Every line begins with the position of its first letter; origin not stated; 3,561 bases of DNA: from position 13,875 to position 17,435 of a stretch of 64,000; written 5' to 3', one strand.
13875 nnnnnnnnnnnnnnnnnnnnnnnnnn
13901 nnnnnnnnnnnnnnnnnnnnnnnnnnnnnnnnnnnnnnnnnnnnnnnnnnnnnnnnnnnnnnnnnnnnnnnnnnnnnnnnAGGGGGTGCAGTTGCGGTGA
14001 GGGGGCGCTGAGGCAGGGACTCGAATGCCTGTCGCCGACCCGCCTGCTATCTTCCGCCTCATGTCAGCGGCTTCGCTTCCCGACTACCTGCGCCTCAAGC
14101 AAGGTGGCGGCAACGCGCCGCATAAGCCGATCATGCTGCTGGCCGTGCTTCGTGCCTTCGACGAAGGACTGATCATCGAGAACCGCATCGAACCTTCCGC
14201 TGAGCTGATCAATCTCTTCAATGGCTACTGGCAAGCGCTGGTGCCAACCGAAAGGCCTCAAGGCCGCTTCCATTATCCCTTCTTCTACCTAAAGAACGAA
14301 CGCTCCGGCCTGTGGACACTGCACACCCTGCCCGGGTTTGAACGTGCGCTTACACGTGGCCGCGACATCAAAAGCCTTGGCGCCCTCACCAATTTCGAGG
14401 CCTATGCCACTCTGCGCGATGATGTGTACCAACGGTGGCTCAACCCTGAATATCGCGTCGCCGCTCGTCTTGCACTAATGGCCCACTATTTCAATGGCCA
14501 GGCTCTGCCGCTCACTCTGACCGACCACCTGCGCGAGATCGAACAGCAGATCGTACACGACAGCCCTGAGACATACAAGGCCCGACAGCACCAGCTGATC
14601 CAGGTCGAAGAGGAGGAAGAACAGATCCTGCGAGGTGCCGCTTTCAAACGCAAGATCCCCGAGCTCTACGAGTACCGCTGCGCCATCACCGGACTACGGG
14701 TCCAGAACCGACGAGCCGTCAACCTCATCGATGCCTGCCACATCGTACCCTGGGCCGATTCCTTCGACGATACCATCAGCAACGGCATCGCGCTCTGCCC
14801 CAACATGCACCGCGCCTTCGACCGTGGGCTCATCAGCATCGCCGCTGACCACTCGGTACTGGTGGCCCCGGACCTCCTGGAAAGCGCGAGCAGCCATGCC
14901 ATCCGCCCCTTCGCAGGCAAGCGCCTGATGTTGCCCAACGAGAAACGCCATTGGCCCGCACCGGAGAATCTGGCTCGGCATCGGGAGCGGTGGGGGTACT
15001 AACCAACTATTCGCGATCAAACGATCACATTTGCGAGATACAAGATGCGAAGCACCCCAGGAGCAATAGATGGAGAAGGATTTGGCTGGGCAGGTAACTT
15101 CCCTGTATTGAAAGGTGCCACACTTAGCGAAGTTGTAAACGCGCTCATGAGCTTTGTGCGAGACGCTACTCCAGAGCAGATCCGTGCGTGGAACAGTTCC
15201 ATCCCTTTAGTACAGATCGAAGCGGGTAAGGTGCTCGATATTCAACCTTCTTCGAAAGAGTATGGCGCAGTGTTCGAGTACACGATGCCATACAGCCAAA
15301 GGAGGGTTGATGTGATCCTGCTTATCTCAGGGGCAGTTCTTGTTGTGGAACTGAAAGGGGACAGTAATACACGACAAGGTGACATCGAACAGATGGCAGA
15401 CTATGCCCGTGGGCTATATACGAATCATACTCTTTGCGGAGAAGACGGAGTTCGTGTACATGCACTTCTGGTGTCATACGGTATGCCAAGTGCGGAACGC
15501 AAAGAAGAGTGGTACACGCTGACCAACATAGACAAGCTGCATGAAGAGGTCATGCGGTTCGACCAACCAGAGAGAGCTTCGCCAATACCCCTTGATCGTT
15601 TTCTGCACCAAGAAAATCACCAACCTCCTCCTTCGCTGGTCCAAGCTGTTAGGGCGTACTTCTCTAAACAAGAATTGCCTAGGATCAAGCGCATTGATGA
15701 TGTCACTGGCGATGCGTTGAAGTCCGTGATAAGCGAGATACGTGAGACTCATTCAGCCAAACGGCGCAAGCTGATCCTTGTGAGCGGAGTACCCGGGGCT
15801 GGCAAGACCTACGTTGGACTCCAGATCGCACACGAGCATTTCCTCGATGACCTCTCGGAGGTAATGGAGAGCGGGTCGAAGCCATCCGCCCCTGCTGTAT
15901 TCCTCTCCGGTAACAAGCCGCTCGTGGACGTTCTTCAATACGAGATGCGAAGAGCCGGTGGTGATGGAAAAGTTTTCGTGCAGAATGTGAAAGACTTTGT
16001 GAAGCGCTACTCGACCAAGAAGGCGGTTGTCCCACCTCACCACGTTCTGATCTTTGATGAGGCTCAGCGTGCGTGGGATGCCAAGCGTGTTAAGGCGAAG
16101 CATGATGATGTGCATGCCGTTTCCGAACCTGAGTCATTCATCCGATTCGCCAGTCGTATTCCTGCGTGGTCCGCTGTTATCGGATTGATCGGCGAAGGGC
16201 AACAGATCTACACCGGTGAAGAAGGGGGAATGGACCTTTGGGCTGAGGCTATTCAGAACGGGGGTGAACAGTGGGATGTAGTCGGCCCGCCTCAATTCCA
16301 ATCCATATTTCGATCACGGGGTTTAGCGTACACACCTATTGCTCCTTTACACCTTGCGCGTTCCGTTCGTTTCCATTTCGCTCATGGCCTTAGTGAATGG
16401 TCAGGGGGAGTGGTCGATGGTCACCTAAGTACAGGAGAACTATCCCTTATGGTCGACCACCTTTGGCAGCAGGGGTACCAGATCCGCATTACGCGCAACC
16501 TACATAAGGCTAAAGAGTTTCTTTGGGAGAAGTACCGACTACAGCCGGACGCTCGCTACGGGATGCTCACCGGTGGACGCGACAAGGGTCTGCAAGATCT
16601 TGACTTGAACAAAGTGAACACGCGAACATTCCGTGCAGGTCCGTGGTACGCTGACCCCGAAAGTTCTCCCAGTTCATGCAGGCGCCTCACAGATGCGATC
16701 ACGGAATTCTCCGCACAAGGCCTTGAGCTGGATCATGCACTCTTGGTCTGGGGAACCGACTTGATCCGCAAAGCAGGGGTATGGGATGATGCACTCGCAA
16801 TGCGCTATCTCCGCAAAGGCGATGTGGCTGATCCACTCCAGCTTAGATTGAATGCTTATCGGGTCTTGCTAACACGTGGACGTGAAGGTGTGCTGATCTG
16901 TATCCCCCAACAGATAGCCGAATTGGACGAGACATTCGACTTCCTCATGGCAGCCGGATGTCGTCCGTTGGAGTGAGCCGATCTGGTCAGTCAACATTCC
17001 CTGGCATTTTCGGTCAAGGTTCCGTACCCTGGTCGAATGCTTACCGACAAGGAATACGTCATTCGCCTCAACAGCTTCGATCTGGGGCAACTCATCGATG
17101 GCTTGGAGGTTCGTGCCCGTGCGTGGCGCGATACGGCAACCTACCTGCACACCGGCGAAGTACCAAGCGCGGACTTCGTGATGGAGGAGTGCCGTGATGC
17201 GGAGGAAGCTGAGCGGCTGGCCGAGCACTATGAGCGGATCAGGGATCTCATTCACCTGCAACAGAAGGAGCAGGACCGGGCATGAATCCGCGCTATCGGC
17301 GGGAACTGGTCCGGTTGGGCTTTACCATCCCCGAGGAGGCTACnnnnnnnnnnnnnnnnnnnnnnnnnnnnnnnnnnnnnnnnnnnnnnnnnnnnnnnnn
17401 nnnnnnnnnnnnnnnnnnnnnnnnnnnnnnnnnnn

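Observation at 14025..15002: HNH endonuclease carries an uncharacterised N-terminal domain reminiscent of modification-sensing modules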

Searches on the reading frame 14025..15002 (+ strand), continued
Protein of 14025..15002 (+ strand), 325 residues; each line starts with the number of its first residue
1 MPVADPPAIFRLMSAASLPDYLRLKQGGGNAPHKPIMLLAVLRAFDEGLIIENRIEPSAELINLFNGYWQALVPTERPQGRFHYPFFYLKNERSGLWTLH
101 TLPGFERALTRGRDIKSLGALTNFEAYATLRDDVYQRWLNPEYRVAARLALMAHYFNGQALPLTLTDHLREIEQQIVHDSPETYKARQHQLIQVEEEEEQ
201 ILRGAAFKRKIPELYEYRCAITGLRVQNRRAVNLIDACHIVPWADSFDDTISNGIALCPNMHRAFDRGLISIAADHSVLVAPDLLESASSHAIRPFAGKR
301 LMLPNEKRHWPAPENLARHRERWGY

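Call 70: search_protein_families(library=ncbifam, proteins=[L027:774-2438:+, L027:10768-11553:-, L027:11807-12466:-, L027:12634-14070:+, L027:15067-16287:+, L055:68-1768:+, L055:3881-4588:-, L055:4748-5608:-, L055:5758-6159:-, L055:14671-15927:+], max_evalue=0.000001)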
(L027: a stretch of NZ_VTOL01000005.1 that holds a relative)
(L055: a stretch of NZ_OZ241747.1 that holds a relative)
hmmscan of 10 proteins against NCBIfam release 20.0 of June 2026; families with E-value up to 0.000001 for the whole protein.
L027:774-2438:+ (554 aa): 2 families
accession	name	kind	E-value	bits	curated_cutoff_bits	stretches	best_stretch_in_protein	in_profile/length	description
NF053747.1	NdoAlphArabAbnA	equivalog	3.7e-23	82.3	480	1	74-349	32-310/310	arabinan endo-1,5-alpha-L-arabinosidase AbnA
NF053746.1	NdoAlphArabAbnB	equivalog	7.9e-08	31.5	750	0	74-176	12-124/446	arabinan endo-1,5-alpha-L-arabinosidase AbnB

L027:10768-11553:- (261 aa): 72 families (the best 25 are shown)
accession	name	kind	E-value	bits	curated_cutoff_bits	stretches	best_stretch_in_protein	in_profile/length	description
NF004635.0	PRK05981.1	equivalog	2.3e-67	227.3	351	1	4-261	3-266/266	enoyl-CoA hydratase/isomerase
TIGR02280.1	PaaB1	equivalog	9.3e-61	205.6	345.15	1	8-261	2-256/256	2-(1,2-epoxy-1,2-dihydrophenyl)acetyl-CoA isomerase PaaG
NF006007.0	PRK08138.1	subfamily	2.6e-57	194.2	355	1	10-261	13-261/261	enoyl-CoA hydratase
NF046063.1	oxepin_alt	equivalog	4.7e-56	190.1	300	1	9-257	4-254/254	oxepin-CoA hydrolase, alternative type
NF005802.0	PRK07657.1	equivalog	5.3e-56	190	363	1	10-261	9-260/260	enoyl-CoA hydratase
NF006699.0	PRK09245.1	subfamily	8.3e-56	189.2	354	1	6-260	4-265/266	crotonase/enoyl-CoA hydratase family protein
NF051848.1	EnCoAHydtEchA19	equivalog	2.1e-53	181.5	400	1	11-261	6-258/258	enoyl-CoA hydratase EchA19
NF005804.0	PRK07659.1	equivalog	4.3e-53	180.4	311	1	5-260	6-259/260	enoyl-CoA hydratase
NF005700.0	PRK07511.1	subfamily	4.9e-53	180.4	274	1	6-259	4-259/260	enoyl-CoA hydratase family protein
NF007239.0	PRK09674.1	equivalog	9.9e-51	172.7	371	1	5-261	4-257/257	2,3-dehydroadipyl-CoA hydratase PaaF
NF042430.2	EnCoAhydt_DpgD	equivalog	1.8e-50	171.8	400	1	11-260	3-257/258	enoyl-CoA-hydratase DpgD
NF006109.0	PRK08260.1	subfamily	3.3e-50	171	320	1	3-260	2-277/296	enoyl-CoA hydratase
NF004517.0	PRK05862.1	equivalog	6e-50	170.1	396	1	3-259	2-255/257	enoyl-CoA hydratase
NF006107.0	PRK08258.1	equivalog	8.2e-50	169.6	330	1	6-261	18-277/277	enoyl-CoA hydratase family protein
NF006008.0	PRK08139.1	equivalog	2.2e-49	168.4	313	1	6-260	12-265/266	enoyl-CoA hydratase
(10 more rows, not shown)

L027:11807-12466:- (219 aa): 0 families

L027:12634-14070:+ (478 aa): 17 families
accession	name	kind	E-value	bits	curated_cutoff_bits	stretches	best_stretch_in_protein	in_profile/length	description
NF003037.0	PRK03932.1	equivalog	5.5e-199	661.8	414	1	4-478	4-451/451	asparagine--tRNA ligase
TIGR00457.1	asnS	equivalog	1.3e-183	611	342.6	1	5-478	3-455/455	asparagine--tRNA ligase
NF003483.0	PRK05159.1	equivalog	4.1e-78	263.2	353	2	190-471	173-431/438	aspartate--tRNA(Asn) ligase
TIGR00458.1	aspS_nondisc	equivalog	6.3e-66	223.1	368.4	1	11-474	7-424/428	aspartate--tRNA(Asn) ligase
NF005052.0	PRK06462.1-1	equivalog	8.4e-45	153.3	368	1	189-472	86-346/353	asparagine synthetase A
TIGR00459.1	aspS_bact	equivalog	4.5e-35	121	373.85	2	11-273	11-260/586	aspartate--tRNA ligase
NF005054.0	PRK06462.1-4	equivalog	8e-34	117.1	309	2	352-473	192-312/318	asparagine synthetase A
NF001750.0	PRK00476.1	equivalog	2.1e-33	115.5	443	2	10-171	12-181/590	aspartate--tRNA ligase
NF001756.1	PRK00484.1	subfamily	2.6e-24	85.8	468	1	219-471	237-484/488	lysine--tRNA ligase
NF005055.0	PRK06462.1-5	equivalog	7.2e-24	84.5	389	1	208-471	95-333/341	asparagine synthetase A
TIGR00499.1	lysS_bact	equivalog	1.3e-23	83.5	427.6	1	219-471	240-491/496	lysine--tRNA ligase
NF005053.0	PRK06462.1-3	equivalog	7.5e-21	74.9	322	1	214-466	33-261/274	asparagine synthetase A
NF002821.0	PRK02983.1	equivalog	4.9e-11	41.4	742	1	219-470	846-1096/1102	bifunctional lysylphosphatidylglycerol synthetase/lysine--tRNA ligase LysX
NF009101.0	PRK12445.1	subfamily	1.2e-10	40.6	1026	1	221-471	254-500/505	lysine--tRNA ligase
NF009460.0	PRK12820.1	equivalog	2.1e-10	39.4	1379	0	390-472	506-591/723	bifunctional aspartyl-tRNA synthetase/aspartyl/glutamyl-tRNA amidotransferase subunit C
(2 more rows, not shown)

L027:15067-16287:+ (406 aa): 33 families (the best 25 are shown)
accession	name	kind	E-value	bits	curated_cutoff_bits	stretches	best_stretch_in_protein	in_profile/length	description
NF009622.0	PRK13128.1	equivalog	1.3e-27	96.5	443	1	76-398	20-336/518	D-aminopeptidase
NF007943.0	PRK10662.1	equivalog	6.2e-21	74.4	266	1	66-299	40-267/380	D-alanyl-D-alanine-carboxypeptidase/endopeptidase AmpH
NF002968.0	PRK03642.1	equivalog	2.5e-20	72.7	385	1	61-252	37-242/432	penicillin binding protein PBP4B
NF033085.1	bla_class_C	equivalog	7.6e-16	57.9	415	1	66-257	11-190/356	class C beta-lactamase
NF052559.1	MthAcHydAcmB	equivalog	1.5e-13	50.2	550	1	155-299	120-266/391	methyl acetate hydrolase AcmB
NF012173.1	CMY2-MIR-ACT-EC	exception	5e-13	48.6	680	1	82-258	49-215/380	CMY2/MIR/ACT/EC family class C beta-lactamase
NF000385.4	blaACT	exception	1.3e-12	47.4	810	1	83-259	50-216/380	ACT family cephalosporin-hydrolyzing class C beta-lactamase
NF000185.2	BlaEC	exception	2.3e-12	46.6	850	1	82-257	45-210/377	BlaEC family class C beta-lactamase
NF045671.1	blaPNC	exception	1e-11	44.3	750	1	20-261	14-235/401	PNC family class C beta-lactamase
NF041665.1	blaPSZ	exception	2e-11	43.5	850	1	82-263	48-220/379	PSZ family class C beta-lactamase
NF012102.1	blaDHA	exception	2.1e-11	43.5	800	1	83-265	49-222/379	DHA family class C beta-lactamase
NF033569.1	blaLHK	exception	6.5e-11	41.8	850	1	82-296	58-261/390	LHK family class C beta-lactamase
NF041666.1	ampC_Ecan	exception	2e-10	40.1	860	1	82-258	49-215/381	CMY2-MIR-ACT-EC family cephalosporin-hydrolyzing class C beta-lactamase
NF038366.1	blaSFDC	exception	5.1e-10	39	840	1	82-253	49-210/382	SFDC family class C beta-lactamase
NF000425.2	blaADC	exception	9.1e-10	38.2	800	1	83-261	54-220/383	ADC family extended-spectrum class C beta-lactamase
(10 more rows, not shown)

L055:68-1768:+ (566 aa): 1 family
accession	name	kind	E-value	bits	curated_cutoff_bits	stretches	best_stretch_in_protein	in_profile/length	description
TIGR02412.1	pepN_strep_liv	equivalog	2.9e-07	29.2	591.2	1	323-468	292-440/832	aminopeptidase N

L055:3881-4588:- (235 aa): 5 families
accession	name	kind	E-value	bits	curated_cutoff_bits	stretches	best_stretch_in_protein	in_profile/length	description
NF053634.1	MonDNAglycDR2438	equivalog_domain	6.1e-55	186.1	400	1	16-225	2-205/219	monofunctional DNA glycosylase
TIGR01083.1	nth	equivalog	1.2e-19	70.7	211.7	1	13-215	5-192/192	endonuclease III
NF007978.0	PRK10702.1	equivalog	2.8e-15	56.5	405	1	35-230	29-209/211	endonuclease III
TIGR01084.1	mutY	equivalog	6.6e-13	48.8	286.5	1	118-229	101-211/277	A/G-specific adenine glycosylase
NF008132.0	PRK10880.1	equivalog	2.1e-08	33.6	427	1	120-225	106-210/351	A/G-specific adenine glycosylase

L055:4748-5608:- (286 aa): 30 families (the best 25 are shown)
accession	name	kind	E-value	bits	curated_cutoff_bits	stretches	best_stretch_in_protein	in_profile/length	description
NF006541.1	PRK09038.1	equivalog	3.6e-34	118.5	283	1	80-269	79-250/253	flagellar motor protein MotD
TIGR03350.1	type_VI_ompA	equivalog_domain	7.2e-29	100.5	139.8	1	139-267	11-137/137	type VI secretion system protein TssL, long form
NF005831.1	PRK07734.1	equivalog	1.5e-26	93.8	301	1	112-269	91-250/250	flagellar motor protein MotB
NF006508.0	PRK08944.1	subfamily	6.4e-26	91.3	259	1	91-272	131-292/304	MotB family protein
NF053611.1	YiaD_Gzip_OmpA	equivalog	1.2e-25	90.5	175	1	139-267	83-206/206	YiaD family glycine zipper/OmpA-like lipoprotein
NF005444.0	PRK07033.1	equivalog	5.8e-24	84.8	520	1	113-269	276-423/438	DotU family type VI secretion system protein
NF005382.1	PRK06925.1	equivalog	1.5e-23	84.3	264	1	94-268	49-224/225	flagellar motor protein MotS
NF006542.0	PRK09039.1-1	equivalog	2.1e-22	79.8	388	1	154-268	511-625/627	peptidoglycan -binding protein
NF005195.1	PRK06667.1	equivalog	2.9e-21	76.3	300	1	142-268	106-236/241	flagellar motor protein MotB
NF006543.0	PRK09039.1-2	equivalog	1.5e-20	74.3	305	1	158-267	232-347/350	peptidoglycan -binding protein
NF005999.0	PRK08126.1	subfamily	4.8e-20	71.8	571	1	157-268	322-431/432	hypothetical protein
NF053585.1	OMP_LP_YfiB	equivalog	2.8e-19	69.6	128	1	154-269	52-162/163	outer membrane lipoprotein YfiB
NF005236.0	PRK06742.1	equivalog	1.1e-18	67.5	312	1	76-267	35-223/225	flagellar motor protein MotS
NF006544.0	PRK09039.1-3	equivalog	7.1e-18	65.3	362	1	159-268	225-341/343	peptidoglycan -binding protein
NF053612.1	anchor_PA1041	equivalog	1.3e-17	64.6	250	1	147-267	120-235/236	PA1041 family peptidoglycan-binding anchor lipoprotein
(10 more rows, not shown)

L055:5758-6159:- (133 aa): 1 family
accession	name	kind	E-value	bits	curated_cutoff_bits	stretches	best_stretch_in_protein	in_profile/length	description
TIGR01550.1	DOC_P1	subfamily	1.9e-16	60.3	38.65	1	5-127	3-121/122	type II toxin-antitoxin system death-on-curing family toxin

L055:14671-15927:+ (418 aa): 8 families
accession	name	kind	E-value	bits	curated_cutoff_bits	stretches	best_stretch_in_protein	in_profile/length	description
NF006411.0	PRK08655.1-5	equivalog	2.4e-24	86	464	1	6-261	9-262/443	prephenate dehydrogenase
NF006408.0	PRK08655.1-2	equivalog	1e-21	77.2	422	1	5-264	11-269/441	prephenate dehydrogenase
NF006409.0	PRK08655.1-3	equivalog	6.5e-20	71.9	310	1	6-265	6-262/290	prephenate dehydrogenase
NF006410.0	PRK08655.1-4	equivalog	5.4e-18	65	498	1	2-263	6-269/446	prephenate dehydrogenase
NF008400.0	PRK11199.1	equivalog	5.1e-17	61.9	273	1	7-265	106-345/374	bifunctional chorismate mutase/prephenate dehydrogenase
NF006407.0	PRK08655.1-1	equivalog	9.8e-17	60.9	834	1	1-256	1-256/439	prephenate dehydrogenase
NF005694.0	PRK07502.1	equivalog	3.3e-08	33.1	409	1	3-184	9-202/310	prephenate/arogenate dehydrogenase family protein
NF006457.0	PRK08818.1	equivalog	8.2e-08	31.8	411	1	53-256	45-252/373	prephenate dehydrogenase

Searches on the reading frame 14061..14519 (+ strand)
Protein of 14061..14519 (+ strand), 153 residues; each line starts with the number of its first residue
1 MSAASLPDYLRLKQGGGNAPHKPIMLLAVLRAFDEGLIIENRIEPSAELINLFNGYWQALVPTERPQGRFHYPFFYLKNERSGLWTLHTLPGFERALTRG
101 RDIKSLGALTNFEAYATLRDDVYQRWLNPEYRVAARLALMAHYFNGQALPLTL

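Call 58: search_protein_representatives(protein=window:14061-14519:+)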
Query: 153 residues. Proteins with E-value up to 0.001 (for the whole library): 778; up to 1e-10: 154; up to 1e-30: 3. The best 150 are listed.
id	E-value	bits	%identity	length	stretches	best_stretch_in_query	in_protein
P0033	3.3e-58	212.1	70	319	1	6-151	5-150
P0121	7.2e-46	172.0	59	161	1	5-149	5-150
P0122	1.1e-34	135.7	42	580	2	16-123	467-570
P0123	1.7e-30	122.1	45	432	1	8-144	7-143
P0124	1.7e-29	118.8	48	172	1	8-130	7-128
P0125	2.1e-24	102.3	67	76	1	2-76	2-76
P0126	1.1e-21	93.5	39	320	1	16-149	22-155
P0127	3.2e-20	88.7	40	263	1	13-144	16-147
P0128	3.4e-20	88.6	37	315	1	13-146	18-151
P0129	3.9e-20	88.4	39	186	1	10-146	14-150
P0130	5.7e-20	87.9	43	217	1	27-144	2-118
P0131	6.0e-20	87.8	39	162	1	13-144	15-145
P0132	9.4e-19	84.0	41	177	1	12-147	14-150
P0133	1.1e-18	83.8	40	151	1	18-146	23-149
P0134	1.1e-18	83.7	39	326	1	16-150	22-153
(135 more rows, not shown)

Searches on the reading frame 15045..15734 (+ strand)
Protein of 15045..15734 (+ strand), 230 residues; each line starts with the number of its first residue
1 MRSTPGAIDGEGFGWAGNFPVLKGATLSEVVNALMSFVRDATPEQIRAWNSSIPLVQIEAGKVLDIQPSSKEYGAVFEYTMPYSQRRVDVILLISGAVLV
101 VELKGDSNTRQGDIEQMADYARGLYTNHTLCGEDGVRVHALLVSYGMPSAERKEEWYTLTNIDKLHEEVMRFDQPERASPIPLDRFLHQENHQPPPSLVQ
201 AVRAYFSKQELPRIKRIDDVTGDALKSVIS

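Call 59: search_protein_families(library=pfam, proteins=[window:15045-15734:+], max_evalue=10)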
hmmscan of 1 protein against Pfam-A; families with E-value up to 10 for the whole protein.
window:15045-15734:+ (230 aa): 1 family
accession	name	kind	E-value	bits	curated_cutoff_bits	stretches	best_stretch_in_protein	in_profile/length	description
PF04313.20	HSDR_N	-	0.039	14.2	25.1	1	84-122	124-163/198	Type I restriction enzyme R protein N terminus (HSDR_N)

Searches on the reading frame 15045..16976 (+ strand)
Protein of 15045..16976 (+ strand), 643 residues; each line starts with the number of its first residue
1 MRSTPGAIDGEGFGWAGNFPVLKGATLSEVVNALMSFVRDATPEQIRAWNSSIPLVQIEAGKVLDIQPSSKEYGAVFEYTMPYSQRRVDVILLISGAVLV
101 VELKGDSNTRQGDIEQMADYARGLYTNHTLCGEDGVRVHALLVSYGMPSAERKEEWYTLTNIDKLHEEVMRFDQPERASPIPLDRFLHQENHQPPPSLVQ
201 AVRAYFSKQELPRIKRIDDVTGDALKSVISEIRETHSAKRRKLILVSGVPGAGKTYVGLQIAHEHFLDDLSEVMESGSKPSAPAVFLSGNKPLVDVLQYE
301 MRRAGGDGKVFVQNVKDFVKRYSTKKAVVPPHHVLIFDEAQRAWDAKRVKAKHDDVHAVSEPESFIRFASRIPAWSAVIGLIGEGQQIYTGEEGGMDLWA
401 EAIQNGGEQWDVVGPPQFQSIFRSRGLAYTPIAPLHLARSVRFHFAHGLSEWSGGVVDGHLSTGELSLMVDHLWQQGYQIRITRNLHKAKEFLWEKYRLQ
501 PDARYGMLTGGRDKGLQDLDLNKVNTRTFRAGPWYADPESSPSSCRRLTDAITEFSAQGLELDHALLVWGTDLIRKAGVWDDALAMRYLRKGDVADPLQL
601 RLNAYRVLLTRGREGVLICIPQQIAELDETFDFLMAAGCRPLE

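Call 3: search_protein_families(library=pfam, proteins=[window:15045-16976:+], max_evalue=0.1)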
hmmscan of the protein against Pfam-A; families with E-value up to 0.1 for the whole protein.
window:15045-16976:+ (643 aa): 12 families
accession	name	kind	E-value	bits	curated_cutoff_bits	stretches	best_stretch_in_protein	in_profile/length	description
PF09848.15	SLFN-g3_helicase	-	2.4e-53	182.1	24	1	241-621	1-353/354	Schlafen group 3, DNA/RNA helicase domain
PF13401.12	AAA_22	-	0.0015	19.2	27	1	240-343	4-96/130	AAA domain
PF06414.18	Zeta_toxin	-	0.0067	16.3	22.3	1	233-259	9-34/199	Zeta toxin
PF00004.35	AAA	-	0.014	16.3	21.2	1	244-347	1-73/131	ATPase family associated with various cellular activities (AAA)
PF01443.25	Viral_helicase1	-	0.016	15.5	21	1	244-342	1-70/228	Viral superfamily 1 RNA helicase core domain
PF04851.21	ResIII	-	0.019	15.3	22.5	0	224-268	11-50/164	Type III restriction enzyme, res subunit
PF13173.12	AAA_14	-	0.025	15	27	0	241-348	2-79/129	AAA domain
PF13191.12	AAA_16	-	0.026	15.5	32.6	0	237-263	20-46/167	AAA ATPase domain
PF20720.3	nSTAND3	-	0.035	14.2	27.2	0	239-273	15-48/155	Novel STAND NTPase 3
PF25199.1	nSTAND_NTPase5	-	0.055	13.7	34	0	223-264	23-64/145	Novel STAND NTPase 5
PF06745.19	ATPase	-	0.078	12.8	26.6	0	239-262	17-40/231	KaiC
PF06309.17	Torsin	-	0.098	13.2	27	0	225-270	38-82/127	Torsin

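Call 4: search_protein_families(library=padloc, proteins=[window:15045-16976:+], max_evalue=0.1)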
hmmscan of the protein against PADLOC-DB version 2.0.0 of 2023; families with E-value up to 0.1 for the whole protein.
window:15045-16976:+ (643 aa): 5 families
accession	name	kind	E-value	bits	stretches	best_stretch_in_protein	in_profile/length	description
PDLC05014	PDC-S41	-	1.7e-104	348.4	1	39-642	31-653/657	-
PDLC00141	GajB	-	0.046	10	0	228-266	3-40/572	UrvD helicase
PDLC02372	Nhi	-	0.048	10.3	0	232-264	190-222/470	-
PDLC04232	IetA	-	0.049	11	1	231-264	106-139/330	-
PDLC01759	Cas3b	-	0.069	9.8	1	189-264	185-253/711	-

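Call 5: search_protein_families(library=ncbifam, proteins=[window:15045-16976:+], max_evalue=0.1)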
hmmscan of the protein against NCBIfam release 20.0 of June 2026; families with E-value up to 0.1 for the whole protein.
window:15045-16976:+ (643 aa): 4 families
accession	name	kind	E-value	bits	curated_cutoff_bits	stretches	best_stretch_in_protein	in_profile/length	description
NF006746.0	PRK09270.1-5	subfamily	0.027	13.4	250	1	224-258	4-38/210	nucleoside/nucleotide kinase family protein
NF033832.1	sce7726_fam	subfamily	0.031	14.2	70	1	68-132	19-82/184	sce7726 family protein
NF001679.0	PRK00440.1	equivalog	0.032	13.3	303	0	213-272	13-70/322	replication factor C small subunit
NF006743.0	PRK09270.1-2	equivalog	0.062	12.3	227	0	223-265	10-52/217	nucleoside/nucleotide kinase family protein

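Call 7: search_solved_structures(query=window:15045-16976:+, max_evalue=0.01)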
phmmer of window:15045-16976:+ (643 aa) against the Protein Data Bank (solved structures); distinct sequences matched with E-value up to 0.01: 0.

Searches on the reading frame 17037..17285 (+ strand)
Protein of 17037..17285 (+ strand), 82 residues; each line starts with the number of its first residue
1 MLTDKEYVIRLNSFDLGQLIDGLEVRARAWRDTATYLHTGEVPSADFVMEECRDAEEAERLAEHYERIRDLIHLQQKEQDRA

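Call 3: search_protein_families(library=pfam, proteins=[window:17037-17285:+], max_evalue=0.1)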
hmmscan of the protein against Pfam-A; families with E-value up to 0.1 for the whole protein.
window:17037-17285:+ (82 aa): 2 families
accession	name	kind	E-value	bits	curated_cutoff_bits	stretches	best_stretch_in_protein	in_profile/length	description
PF21419.2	RoxA-like_Cyt-c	-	0.071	13.1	26.7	0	33-49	13-29/39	RoxA-like, cytochrome c-like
PF08863.15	YolD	-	0.088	13.3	27.5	0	61-79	2-20/94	YolD-like protein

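Call 4: search_protein_families(library=padloc, proteins=[window:17037-17285:+], max_evalue=0.1)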
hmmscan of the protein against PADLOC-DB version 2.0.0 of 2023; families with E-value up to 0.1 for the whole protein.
window:17037-17285:+ (82 aa): 0 families

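Call 5: search_protein_families(library=ncbifam, proteins=[window:17037-17285:+], max_evalue=0.1)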
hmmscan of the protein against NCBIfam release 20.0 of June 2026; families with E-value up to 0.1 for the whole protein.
window:17037-17285:+ (82 aa): 0 families
